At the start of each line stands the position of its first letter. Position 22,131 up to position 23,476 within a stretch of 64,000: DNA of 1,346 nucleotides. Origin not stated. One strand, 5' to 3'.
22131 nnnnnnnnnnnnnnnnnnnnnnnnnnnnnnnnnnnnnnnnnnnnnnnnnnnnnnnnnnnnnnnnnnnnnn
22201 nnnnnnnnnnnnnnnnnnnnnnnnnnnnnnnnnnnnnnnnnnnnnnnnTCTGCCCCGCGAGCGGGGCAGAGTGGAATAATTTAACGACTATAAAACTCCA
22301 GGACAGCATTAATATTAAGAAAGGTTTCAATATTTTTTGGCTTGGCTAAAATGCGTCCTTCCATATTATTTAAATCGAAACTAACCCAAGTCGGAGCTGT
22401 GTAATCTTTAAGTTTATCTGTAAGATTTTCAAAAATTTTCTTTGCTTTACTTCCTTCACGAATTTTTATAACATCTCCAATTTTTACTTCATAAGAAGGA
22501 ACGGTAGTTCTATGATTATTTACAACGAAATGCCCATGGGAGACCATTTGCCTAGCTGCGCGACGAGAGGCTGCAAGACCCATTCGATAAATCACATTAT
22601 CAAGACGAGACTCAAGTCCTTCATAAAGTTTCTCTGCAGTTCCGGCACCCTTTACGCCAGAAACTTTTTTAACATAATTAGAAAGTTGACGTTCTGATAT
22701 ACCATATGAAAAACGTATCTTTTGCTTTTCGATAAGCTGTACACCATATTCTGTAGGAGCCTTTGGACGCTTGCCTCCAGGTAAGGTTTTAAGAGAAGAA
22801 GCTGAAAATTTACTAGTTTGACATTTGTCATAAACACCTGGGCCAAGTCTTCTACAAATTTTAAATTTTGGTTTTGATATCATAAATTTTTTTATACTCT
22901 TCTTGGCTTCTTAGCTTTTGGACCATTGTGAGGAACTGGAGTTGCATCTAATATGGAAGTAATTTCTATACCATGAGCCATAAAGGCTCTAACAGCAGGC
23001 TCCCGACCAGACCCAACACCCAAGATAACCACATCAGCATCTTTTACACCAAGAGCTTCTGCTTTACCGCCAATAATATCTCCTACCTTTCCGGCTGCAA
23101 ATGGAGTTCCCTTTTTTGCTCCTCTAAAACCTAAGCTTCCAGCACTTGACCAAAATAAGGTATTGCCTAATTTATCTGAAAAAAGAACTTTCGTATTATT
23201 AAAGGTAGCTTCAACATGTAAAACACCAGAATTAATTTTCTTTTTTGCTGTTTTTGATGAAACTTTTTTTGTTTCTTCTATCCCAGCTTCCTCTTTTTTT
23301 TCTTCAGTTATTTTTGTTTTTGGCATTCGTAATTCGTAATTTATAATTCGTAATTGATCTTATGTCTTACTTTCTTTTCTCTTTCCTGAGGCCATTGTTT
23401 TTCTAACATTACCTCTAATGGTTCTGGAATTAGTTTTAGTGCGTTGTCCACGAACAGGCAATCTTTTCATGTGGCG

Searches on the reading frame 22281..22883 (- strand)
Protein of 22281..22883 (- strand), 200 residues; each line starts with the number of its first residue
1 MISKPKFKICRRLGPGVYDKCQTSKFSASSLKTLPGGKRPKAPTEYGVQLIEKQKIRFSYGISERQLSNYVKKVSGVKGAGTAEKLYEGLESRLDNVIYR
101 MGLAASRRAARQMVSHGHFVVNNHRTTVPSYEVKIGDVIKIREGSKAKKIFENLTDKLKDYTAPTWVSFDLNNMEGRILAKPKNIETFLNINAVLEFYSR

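Call 79: search_protein_families(library=pfam, proteins=[window:22281-22883:-], max_evalue=0.0001)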
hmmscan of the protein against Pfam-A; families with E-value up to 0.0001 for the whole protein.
window:22281-22883:- (200 aa): 2 families
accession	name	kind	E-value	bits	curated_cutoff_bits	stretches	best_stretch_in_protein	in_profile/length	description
PF01479.30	S4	-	1.5e-17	63.5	22.8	1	93-139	2-48/48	S4 domain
PF00163.24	Ribosomal_S4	-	2.1e-13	51.2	23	1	4-90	4-94/95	Ribosomal protein S4/S9 N-terminal domain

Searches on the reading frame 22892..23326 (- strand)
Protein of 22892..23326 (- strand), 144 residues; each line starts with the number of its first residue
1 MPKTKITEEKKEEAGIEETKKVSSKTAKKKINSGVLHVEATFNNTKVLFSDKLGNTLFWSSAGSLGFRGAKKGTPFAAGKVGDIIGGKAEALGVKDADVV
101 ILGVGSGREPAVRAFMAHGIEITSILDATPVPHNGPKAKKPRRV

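Call 79: search_protein_families(library=pfam, proteins=[window:22892-23326:-], max_evalue=0.0001)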
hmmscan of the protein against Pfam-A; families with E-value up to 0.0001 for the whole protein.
window:22892-23326:- (144 aa): 1 family
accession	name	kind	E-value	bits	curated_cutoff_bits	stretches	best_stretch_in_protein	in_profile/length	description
PF00411.24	Ribosomal_S11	-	5.6e-30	104.4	25.1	1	34-143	1-110/110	Ribosomal protein S11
